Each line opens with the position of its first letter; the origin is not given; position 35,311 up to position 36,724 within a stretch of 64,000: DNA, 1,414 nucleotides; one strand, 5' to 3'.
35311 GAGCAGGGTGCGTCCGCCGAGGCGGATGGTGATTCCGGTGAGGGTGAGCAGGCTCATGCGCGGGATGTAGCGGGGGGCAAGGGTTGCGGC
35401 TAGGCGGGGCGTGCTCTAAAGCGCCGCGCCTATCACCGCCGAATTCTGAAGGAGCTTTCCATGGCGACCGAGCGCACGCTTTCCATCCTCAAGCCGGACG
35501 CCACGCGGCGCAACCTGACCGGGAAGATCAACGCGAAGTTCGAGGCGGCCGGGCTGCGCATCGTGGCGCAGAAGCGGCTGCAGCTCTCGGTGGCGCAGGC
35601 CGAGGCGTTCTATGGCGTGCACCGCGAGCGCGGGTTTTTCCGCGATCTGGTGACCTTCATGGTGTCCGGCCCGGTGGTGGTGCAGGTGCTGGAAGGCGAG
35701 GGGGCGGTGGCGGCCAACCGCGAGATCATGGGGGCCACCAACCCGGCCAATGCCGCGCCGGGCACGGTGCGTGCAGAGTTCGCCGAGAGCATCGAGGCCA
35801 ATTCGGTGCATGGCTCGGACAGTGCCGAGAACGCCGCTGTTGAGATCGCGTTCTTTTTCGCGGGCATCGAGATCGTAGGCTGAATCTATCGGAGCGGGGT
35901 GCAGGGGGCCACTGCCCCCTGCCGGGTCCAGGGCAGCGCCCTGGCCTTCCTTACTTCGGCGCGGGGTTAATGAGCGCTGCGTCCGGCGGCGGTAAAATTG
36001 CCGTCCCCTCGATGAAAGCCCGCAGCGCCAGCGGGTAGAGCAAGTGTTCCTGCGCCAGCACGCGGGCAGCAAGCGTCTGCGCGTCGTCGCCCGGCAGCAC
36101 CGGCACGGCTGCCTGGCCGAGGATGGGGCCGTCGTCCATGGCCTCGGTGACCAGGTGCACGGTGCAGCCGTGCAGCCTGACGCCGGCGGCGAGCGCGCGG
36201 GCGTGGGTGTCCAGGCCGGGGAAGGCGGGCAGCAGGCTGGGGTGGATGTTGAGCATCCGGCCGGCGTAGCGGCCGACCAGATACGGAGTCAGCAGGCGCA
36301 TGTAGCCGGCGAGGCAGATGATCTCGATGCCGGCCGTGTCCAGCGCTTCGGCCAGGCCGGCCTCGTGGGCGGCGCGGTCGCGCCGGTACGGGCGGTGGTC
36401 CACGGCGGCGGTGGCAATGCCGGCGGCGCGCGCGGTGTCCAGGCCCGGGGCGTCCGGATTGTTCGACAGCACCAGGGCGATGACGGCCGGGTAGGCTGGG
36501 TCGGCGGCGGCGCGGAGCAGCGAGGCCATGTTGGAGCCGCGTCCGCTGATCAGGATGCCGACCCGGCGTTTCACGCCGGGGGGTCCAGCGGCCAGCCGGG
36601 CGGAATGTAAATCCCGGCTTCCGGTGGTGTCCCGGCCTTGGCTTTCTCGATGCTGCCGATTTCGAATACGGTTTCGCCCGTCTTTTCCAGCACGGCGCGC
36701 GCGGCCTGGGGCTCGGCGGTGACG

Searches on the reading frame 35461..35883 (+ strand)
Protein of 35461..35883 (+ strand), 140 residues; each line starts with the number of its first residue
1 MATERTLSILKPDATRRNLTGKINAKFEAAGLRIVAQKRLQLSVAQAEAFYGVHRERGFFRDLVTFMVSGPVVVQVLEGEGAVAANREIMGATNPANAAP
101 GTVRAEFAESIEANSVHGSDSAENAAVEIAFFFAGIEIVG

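Call 33: search_protein_families(library=pfam, proteins=[window:35461-35883:+])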
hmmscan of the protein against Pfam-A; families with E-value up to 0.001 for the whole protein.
window:35461-35883:+ (140 aa): 1 family
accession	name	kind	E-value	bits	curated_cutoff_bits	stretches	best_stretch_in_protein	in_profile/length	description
PF00334.24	NDK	-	2.1e-52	177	27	1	4-137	1-134/135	Nucleoside diphosphate kinase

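Call 68: find_encoding_contigs(protein=window:35461-35883:+, flank=1500, max_places=10)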
Protein window:35461-35883:+ (140 aa): 18 contigs read that carry it; 6 places shown.
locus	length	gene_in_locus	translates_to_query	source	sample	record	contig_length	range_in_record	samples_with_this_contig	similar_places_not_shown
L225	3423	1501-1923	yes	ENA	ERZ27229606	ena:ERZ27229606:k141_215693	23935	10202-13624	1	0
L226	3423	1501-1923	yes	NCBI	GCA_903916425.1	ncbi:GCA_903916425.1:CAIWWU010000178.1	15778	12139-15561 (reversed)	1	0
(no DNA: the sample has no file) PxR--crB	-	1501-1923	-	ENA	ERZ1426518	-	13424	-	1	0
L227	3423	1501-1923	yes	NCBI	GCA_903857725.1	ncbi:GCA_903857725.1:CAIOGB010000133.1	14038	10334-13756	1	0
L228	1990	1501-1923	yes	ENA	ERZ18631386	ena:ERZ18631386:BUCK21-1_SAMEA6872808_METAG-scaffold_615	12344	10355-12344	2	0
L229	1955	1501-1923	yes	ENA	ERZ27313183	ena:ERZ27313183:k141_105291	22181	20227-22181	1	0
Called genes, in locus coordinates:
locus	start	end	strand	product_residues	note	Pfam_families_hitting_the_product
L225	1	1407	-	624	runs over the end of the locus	PF00005:ABC_tran, PF13555:AAA_29 (faint), PF02463:SMC_N (faint), PF05729:NACHT (faint), PF12848:ABC_tran_Xtn, PF00005:ABC_tran, PF13304:AAA_21, PF16326:ABC_tran_CTD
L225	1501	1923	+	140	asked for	PF00334:NDK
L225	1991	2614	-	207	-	PF00551:Formyl_trans_N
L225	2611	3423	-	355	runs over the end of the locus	PF00586:AIRS, PF02769:AIRS_C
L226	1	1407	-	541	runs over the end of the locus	?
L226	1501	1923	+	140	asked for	PF00334:NDK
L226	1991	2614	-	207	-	PF00551:Formyl_trans_N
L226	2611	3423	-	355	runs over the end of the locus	PF00586:AIRS, PF02769:AIRS_C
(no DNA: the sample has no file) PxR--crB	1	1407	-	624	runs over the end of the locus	PF00005:ABC_tran, PF13555:AAA_29 (faint), PF02463:SMC_N (faint), PF05729:NACHT (faint), PF12848:ABC_tran_Xtn, PF00005:ABC_tran, PF13304:AAA_21, PF16326:ABC_tran_CTD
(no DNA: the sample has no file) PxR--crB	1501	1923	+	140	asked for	PF00334:NDK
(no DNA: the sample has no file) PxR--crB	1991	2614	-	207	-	PF00551:Formyl_trans_N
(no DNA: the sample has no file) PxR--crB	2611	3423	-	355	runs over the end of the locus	PF00586:AIRS, PF02769:AIRS_C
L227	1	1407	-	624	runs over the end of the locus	PF00005:ABC_tran, PF13555:AAA_29 (faint), PF02463:SMC_N (faint), PF05729:NACHT (faint), PF12848:ABC_tran_Xtn, PF00005:ABC_tran, PF13304:AAA_21, PF16326:ABC_tran_CTD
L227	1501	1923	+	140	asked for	PF00334:NDK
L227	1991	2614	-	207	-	PF00551:Formyl_trans_N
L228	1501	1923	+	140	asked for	PF00334:NDK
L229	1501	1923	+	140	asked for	PF00334:NDK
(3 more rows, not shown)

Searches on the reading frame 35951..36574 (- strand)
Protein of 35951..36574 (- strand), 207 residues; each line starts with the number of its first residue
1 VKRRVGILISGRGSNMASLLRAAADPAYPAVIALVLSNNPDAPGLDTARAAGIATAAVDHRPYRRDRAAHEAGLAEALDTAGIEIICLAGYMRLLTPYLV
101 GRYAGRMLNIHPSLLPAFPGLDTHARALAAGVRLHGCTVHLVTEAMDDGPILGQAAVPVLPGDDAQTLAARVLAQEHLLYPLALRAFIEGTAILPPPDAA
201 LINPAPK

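Call 69: find_homologous_proteins(query=window:35951-36574:-, max_evalue=1e-40)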
Query window:35951-36574:- (207 aa): 7961 proteins with E <= 1e-40 among 8000 candidates; the best 120 are listed.
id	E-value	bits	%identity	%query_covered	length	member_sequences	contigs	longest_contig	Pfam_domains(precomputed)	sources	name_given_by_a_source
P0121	1.7e-126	438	100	100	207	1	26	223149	PF00551.25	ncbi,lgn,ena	-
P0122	1.1e-125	435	100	100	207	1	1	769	PF00551.25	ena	-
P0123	1.1e-116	406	94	100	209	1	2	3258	PF00551.25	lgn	-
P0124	6.9e-108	377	86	99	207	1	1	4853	PF00551.25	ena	-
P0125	2.0e-107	376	86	100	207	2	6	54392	PF00551.25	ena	-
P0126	3.6e-106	372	93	93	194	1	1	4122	PF00551.25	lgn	-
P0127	5.4e-106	371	83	100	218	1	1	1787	PF00551.25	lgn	-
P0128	3.2e-105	369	84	99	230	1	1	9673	PF00551.25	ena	-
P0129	1.9e-102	360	82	100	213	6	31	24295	PF00551.25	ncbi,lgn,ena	-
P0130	3.2e-102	359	81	99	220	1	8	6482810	PF00551.25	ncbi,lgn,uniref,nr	ncbi:phosphoribosylglycinamide formyltransferase 1 [Rhodovastum atsumiense]|uniref:Phosphoribosylgly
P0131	5.0e-102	358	85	92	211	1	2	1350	PF00551.25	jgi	jgi:formyltetrahydrofolate-dependent phosphoribosylglycinamide formyltransferase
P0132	1.4e-100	354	82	100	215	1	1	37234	PF00551.25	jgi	jgi:formyltetrahydrofolate-dependent phosphoribosylglycinamide formyltransferase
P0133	1.5e-99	350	79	100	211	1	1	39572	PF00551.25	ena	-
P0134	1.7e-99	350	81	100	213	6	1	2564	PF00551.25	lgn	-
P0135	3.1e-97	343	78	100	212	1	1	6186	PF00551.25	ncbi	-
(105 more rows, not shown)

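Call 70: find_encoding_contigs(protein=P0123, flank=1200, max_places=2)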
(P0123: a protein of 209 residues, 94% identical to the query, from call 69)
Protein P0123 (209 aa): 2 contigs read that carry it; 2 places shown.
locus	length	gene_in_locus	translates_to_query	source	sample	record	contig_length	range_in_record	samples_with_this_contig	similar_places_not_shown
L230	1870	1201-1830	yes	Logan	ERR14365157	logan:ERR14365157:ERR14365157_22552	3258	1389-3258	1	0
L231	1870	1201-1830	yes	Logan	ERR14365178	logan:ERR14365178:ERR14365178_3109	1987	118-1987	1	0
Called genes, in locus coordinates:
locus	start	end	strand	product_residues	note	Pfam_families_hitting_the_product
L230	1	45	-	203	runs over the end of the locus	PF01066:CDP-OH_P_transf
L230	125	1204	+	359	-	PF00586:AIRS, PF02769:AIRS_C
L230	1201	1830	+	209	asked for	PF00551:Formyl_trans_N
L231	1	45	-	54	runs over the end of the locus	?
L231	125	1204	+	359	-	PF00586:AIRS, PF02769:AIRS_C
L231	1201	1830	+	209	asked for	PF00551:Formyl_trans_N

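Call 71: find_encoding_contigs(protein=P0125, flank=1200, max_places=2)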
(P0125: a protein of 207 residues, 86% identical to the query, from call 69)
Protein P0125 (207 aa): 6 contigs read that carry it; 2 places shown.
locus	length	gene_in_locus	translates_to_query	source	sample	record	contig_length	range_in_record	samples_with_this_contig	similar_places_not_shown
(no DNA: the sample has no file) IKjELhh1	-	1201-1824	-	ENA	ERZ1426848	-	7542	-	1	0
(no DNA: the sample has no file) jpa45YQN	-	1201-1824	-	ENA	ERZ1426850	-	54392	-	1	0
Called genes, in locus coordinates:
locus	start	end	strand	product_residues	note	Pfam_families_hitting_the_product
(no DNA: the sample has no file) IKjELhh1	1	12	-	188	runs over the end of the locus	PF01066:CDP-OH_P_transf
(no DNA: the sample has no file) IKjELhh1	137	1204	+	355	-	PF00586:AIRS, PF02769:AIRS_C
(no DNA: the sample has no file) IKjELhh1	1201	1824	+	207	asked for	PF00551:Formyl_trans_N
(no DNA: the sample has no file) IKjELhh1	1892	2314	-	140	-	PF00334:NDK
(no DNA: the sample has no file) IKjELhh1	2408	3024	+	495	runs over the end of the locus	?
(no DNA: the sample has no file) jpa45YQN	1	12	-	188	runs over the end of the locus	PF01066:CDP-OH_P_transf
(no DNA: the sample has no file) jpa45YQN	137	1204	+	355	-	PF00586:AIRS, PF02769:AIRS_C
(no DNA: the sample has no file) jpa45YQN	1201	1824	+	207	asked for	PF00551:Formyl_trans_N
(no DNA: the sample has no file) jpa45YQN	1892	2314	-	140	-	PF00334:NDK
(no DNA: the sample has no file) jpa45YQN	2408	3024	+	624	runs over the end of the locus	PF00005:ABC_tran, PF13555:AAA_29 (faint), PF02463:SMC_N (faint), PF05729:NACHT (faint), PF12848:ABC_tran_Xtn, PF00005:ABC_tran, PF13304:AAA_21, PF16326:ABC_tran_CTD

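Call 72: find_encoding_contigs(protein=P0130, flank=10000, max_places=1)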
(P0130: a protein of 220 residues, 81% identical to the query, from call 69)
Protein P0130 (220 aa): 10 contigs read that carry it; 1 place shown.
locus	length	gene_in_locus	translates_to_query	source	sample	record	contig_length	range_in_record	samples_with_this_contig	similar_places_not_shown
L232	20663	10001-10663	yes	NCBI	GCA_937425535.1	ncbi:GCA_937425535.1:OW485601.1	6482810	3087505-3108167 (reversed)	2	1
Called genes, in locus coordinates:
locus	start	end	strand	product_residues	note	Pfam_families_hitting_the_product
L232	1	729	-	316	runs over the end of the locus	PF01544:CorA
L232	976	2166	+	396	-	PF01612:DNA_pol_A_exo1, PF00570:HRDC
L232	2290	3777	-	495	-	PF02541:Ppx-GppA, PF21697:Ppx_C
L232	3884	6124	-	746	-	PF13089:PP_kinase_N, PF02503:PP_kinase, PF17941:PP_kinase_C_1, PF13091:PLDc_2 (faint), PF13090:PP_kinase_C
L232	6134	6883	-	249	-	-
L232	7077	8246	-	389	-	PF01594:AI-2E_transport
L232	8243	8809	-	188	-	PF01066:CDP-OH_P_transf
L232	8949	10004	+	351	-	PF00586:AIRS, PF02769:AIRS_C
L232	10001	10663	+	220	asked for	PF00551:Formyl_trans_N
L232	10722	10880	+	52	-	-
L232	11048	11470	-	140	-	PF00334:NDK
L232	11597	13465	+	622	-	PF00005:ABC_tran, PF02463:SMC_N (faint), PF13555:AAA_29 (faint), PF01926:MMR_HSR1 (faint), PF12848:ABC_tran_Xtn, PF00005:ABC_tran, PF13304:AAA_21, PF16326:ABC_tran_CTD, +3 more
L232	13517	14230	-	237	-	PF00106:adh_short, PF23441:SDR (weak), PF01370:Epimerase, PF13561:adh_short_C2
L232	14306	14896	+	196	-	PF00440:TetR_N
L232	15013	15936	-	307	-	PF00126:HTH_1, PF03466:LysR_substrate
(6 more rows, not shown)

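Call 73: find_encoding_contigs(protein=P0129, flank=1200, max_places=2)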
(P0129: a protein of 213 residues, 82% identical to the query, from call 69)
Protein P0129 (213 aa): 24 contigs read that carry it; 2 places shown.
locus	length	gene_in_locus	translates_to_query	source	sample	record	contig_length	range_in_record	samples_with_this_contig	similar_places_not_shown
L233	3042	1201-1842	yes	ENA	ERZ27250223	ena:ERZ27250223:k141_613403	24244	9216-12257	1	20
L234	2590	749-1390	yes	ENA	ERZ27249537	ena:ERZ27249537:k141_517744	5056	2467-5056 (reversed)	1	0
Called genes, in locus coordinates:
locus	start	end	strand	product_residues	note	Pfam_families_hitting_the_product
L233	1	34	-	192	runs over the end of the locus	PF01066:CDP-OH_P_transf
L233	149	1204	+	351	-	PF00586:AIRS, PF02769:AIRS_C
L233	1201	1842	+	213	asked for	PF00551:Formyl_trans_N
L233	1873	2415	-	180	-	PF07603:Lcl_C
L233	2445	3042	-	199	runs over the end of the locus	PF00963:Cohesin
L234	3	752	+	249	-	?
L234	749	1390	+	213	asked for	PF00551:Formyl_trans_N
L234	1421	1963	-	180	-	PF07603:Lcl_C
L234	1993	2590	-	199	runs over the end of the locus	PF00963:Cohesin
